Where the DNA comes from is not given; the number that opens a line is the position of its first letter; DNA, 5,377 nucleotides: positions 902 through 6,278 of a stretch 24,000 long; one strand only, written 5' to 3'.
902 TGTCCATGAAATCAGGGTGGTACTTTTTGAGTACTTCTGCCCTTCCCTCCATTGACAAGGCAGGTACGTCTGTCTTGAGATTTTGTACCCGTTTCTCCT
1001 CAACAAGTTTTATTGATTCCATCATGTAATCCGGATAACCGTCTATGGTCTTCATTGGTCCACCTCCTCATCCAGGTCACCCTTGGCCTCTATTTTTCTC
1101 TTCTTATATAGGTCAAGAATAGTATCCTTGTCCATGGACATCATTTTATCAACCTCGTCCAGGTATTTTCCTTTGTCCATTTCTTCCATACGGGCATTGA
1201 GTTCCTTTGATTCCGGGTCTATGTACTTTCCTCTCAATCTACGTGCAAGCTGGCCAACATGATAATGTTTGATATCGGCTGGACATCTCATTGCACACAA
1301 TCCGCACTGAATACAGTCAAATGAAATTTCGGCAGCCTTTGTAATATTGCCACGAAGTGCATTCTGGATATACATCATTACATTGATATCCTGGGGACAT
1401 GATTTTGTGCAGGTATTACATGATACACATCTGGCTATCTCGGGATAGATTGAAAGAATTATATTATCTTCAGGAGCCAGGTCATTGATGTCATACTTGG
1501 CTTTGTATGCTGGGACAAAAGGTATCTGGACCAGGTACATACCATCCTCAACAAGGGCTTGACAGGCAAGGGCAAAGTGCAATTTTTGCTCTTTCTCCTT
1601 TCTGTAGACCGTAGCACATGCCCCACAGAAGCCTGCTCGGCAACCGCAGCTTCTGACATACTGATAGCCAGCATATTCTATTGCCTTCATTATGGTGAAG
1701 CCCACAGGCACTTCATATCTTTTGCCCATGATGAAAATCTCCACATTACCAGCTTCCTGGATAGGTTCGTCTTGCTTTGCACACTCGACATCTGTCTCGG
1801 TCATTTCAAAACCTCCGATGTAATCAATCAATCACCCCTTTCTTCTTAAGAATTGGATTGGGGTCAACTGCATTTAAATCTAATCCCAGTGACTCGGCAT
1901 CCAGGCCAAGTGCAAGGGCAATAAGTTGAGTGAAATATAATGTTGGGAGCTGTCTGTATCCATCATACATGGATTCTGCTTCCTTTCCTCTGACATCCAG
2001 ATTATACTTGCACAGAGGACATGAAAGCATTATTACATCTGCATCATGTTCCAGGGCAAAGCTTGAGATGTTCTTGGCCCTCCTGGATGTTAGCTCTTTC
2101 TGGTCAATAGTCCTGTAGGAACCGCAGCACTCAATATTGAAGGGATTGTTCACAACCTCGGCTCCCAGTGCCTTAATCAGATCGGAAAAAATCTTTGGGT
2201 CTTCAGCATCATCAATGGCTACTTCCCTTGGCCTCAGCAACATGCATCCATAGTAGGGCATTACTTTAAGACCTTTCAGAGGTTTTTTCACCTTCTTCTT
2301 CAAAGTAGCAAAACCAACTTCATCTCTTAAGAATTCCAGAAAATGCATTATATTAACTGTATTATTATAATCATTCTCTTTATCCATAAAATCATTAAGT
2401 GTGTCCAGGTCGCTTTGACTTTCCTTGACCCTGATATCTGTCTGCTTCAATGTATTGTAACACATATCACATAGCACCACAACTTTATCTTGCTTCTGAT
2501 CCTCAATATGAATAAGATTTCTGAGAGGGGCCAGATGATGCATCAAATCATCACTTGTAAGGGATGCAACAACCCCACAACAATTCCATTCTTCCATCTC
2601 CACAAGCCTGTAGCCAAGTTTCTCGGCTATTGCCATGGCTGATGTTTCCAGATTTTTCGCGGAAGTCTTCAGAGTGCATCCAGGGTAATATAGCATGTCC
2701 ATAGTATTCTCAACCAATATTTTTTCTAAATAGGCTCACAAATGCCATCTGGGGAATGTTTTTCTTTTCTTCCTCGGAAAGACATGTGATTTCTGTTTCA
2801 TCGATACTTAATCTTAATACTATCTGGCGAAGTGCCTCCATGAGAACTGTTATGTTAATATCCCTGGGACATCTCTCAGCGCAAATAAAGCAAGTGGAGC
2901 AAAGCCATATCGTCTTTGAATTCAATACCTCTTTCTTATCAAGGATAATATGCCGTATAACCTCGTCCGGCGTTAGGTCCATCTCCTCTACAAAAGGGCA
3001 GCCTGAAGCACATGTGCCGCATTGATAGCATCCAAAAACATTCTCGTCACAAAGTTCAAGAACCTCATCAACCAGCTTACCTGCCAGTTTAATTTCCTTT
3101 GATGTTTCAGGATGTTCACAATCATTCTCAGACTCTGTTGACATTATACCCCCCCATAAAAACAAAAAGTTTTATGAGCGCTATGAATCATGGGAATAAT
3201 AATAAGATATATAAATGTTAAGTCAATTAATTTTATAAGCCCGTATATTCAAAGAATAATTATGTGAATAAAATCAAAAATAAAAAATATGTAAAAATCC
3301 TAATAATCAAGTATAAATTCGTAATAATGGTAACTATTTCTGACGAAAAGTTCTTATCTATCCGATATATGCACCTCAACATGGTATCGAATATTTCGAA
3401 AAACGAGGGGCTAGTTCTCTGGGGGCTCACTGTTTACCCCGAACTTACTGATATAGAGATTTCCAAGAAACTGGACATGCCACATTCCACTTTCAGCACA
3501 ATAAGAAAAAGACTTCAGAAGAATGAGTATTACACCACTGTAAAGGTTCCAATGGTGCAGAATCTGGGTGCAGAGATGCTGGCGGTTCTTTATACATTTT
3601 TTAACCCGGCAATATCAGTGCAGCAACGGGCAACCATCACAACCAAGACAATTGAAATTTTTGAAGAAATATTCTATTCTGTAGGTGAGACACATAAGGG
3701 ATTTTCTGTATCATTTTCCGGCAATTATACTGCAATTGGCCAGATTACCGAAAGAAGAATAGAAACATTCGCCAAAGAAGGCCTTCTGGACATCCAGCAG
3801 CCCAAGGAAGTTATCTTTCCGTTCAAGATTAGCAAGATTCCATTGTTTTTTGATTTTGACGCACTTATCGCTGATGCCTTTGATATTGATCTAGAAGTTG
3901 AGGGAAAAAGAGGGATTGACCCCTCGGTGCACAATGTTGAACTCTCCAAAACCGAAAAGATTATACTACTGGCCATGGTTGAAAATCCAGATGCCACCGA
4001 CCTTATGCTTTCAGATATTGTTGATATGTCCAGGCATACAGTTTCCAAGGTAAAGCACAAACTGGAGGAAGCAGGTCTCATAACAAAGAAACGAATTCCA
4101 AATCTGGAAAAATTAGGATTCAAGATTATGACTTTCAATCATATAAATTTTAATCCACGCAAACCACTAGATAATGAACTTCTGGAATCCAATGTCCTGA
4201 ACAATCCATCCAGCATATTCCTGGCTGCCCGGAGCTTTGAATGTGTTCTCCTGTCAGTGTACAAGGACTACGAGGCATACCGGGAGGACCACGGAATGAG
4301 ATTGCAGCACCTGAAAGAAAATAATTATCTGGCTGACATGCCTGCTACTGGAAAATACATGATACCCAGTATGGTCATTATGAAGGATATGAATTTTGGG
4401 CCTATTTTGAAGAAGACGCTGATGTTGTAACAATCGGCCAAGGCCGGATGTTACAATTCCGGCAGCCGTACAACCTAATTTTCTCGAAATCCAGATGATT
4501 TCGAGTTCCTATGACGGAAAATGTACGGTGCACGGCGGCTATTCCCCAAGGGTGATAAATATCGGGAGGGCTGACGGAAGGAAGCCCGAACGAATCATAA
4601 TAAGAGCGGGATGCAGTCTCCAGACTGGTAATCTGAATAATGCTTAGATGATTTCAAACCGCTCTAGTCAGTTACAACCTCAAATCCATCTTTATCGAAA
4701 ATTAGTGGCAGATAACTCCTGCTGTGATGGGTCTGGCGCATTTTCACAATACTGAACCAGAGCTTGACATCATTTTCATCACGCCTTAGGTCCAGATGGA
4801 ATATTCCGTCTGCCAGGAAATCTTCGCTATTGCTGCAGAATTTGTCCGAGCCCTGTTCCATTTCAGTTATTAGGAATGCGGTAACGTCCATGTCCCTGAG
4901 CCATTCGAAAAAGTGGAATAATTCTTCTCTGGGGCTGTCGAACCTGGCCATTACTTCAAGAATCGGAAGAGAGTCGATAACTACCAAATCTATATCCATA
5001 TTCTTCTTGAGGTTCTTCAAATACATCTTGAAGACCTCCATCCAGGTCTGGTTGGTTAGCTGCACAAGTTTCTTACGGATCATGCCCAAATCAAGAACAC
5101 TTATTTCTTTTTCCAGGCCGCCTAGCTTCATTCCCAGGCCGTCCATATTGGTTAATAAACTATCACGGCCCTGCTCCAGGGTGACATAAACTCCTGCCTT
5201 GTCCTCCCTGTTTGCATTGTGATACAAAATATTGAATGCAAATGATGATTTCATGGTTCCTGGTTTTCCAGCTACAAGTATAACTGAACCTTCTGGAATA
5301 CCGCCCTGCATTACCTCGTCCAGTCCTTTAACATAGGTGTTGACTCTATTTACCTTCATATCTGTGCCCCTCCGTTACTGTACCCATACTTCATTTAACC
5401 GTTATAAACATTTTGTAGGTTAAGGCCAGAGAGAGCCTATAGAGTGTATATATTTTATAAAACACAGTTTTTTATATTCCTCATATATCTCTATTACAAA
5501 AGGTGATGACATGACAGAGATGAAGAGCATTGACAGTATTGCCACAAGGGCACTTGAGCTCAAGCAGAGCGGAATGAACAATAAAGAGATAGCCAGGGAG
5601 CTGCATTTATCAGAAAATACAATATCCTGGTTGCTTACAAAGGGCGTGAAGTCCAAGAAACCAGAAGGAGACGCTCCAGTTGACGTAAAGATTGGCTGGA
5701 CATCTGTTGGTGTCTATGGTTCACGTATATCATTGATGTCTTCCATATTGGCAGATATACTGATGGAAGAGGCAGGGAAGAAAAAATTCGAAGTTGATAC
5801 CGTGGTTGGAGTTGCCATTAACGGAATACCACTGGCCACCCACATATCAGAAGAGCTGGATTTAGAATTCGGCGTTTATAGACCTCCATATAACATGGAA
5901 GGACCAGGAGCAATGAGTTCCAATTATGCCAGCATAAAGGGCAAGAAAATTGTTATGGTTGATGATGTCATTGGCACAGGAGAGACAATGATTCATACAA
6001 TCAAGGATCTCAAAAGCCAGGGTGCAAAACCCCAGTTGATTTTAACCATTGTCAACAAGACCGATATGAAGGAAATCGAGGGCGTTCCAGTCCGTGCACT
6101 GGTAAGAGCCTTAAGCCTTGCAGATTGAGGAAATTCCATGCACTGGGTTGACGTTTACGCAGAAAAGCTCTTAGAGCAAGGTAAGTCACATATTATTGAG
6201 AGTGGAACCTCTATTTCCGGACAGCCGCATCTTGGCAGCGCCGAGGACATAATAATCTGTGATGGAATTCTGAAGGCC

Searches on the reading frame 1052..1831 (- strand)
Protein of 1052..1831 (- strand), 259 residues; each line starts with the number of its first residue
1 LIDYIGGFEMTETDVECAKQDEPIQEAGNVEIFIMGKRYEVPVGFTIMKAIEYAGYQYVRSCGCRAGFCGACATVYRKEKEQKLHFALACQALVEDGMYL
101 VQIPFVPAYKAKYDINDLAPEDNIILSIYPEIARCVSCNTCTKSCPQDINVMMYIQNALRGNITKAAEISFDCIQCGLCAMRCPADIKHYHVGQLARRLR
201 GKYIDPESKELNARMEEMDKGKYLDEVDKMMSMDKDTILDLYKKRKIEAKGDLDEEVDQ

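Call 42: search_protein_families(library=pfam, proteins=[window:1052-1831:-], max_evalue=0.001)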
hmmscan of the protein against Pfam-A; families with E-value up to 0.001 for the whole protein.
window:1052-1831:- (259 aa): 10 families
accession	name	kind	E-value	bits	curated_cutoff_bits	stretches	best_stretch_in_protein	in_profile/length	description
PF13187.11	Fer4_9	-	4.4e-09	36.7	27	1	134-186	1-50/52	4Fe-4S dicluster domain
PF13237.11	Fer4_10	-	8.9e-08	32.4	25.5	1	133-184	7-53/53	4Fe-4S dicluster domain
PF13534.11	Fer4_17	-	2.6e-07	31.5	22.2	1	153-187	27-60/61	4Fe-4S dicluster domain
PF13183.11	Fer4_8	-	5.2e-07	30.5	27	0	166-187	47-68/68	4Fe-4S dicluster domain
PF12838.12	Fer4_7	-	5.6e-07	30.4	27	1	134-187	1-52/52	4Fe-4S dicluster domain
PF00037.32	Fer4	-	3.7e-06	27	21.1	1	172-186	7-21/24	4Fe-4S binding domain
PF13510.11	Fer2_4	-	2e-05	25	22.8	1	29-99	3-76/82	2Fe-2S iron-sulfur cluster binding domain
PF13484.11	Fer4_16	-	2.2e-05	25.6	30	0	173-222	2-51/66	4Fe-4S double cluster binding domain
PF00111.32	Fer2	-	2.8e-05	24.4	21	1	36-94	5-76/77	2Fe-2S iron-sulfur cluster binding domain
PF14691.11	Fer4_20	-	8.6e-05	22.8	25.8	1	131-186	20-78/113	Dihydroprymidine dehydrogenase domain II, 4Fe-4S cluster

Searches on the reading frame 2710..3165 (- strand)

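Call 42: search_protein_families(library=pfam, proteins=[window:2710-3165:-], max_evalue=0.001)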
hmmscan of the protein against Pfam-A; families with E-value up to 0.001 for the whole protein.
window:2710-3165:- (151 aa): 5 families
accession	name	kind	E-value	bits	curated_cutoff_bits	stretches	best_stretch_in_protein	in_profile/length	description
PF13183.11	Fer4_8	-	2e-11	44.7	27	1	45-103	4-68/68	4Fe-4S dicluster domain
PF13534.11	Fer4_17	-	2.1e-11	44.6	22.2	1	46-104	2-61/61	4Fe-4S dicluster domain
PF13187.11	Fer4_9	-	1.7e-06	28.4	27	1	46-102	2-50/52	4Fe-4S dicluster domain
PF13237.11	Fer4_10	-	1.5e-05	25.3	25.5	1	45-100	8-53/53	4Fe-4S dicluster domain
PF12838.12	Fer4_7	-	8.6e-05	23.4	27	1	46-103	2-52/52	4Fe-4S dicluster domain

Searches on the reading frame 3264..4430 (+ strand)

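Call 42: search_protein_families(library=pfam, proteins=[window:3264-4430:+], max_evalue=0.001)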
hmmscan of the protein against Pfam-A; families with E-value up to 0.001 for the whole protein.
window:3264-4430:+ (388 aa): 7 families
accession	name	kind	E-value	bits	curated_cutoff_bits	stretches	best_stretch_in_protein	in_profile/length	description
PF01978.25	TrmB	-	9.2e-08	32.3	25.6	1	225-277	4-56/68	Sugar-specific transcriptional regulator TrmB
PF01047.28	MarR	-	8.4e-07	29.2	24.6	0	249-280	23-54/59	MarR family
PF12802.13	MarR_2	-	1e-05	26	27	0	228-277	4-54/61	MarR family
PF22381.2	Staph_reg_Sar_Rot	-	1.9e-05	25.1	27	1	223-277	8-62/85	Transcriptional regulator SarA/Rot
PF13412.12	HTH_24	-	3.3e-05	23.8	21.9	0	227-274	1-48/48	Winged helix-turn-helix DNA-binding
PF13545.12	HTH_Crp_2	-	3.8e-05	24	27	1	249-284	28-67/70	Crp-like helix-turn-helix domain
PF23336.1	HTH_TbsP_C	-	0.00037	21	27.1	0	255-279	67-91/121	Transcriptional regulator TbsP-like, C-terminal HTH domain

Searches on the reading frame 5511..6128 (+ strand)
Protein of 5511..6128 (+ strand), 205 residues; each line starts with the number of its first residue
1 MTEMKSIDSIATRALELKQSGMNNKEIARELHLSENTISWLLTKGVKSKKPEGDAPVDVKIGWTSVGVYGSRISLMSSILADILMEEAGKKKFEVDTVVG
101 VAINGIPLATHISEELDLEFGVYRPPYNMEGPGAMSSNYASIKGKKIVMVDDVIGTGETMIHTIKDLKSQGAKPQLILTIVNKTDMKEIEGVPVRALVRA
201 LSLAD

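Call 42: search_protein_families(library=pfam, proteins=[window:5511-6128:+], max_evalue=0.001)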
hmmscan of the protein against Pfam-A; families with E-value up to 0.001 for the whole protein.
window:5511-6128:+ (205 aa): 5 families
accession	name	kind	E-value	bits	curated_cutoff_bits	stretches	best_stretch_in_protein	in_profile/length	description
PF00156.33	Pribosyltran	-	2.4e-14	53.4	26.3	1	84-175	19-117/158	Phosphoribosyl transferase domain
PF00196.25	GerE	-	2.8e-05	24.1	23.5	1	15-39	11-35/57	Bacterial regulatory proteins, luxR family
PF15609.12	PRTase_2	-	9.1e-05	22.5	28.8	1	143-186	118-162/188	Phosphoribosyl transferase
PF24390.1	PRTase-CE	-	0.00016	22.1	27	1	136-172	100-133/253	PRTase-CE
PF14681.12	UPRTase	-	0.00099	19.1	27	0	141-180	117-156/206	Uracil phosphoribosyltransferase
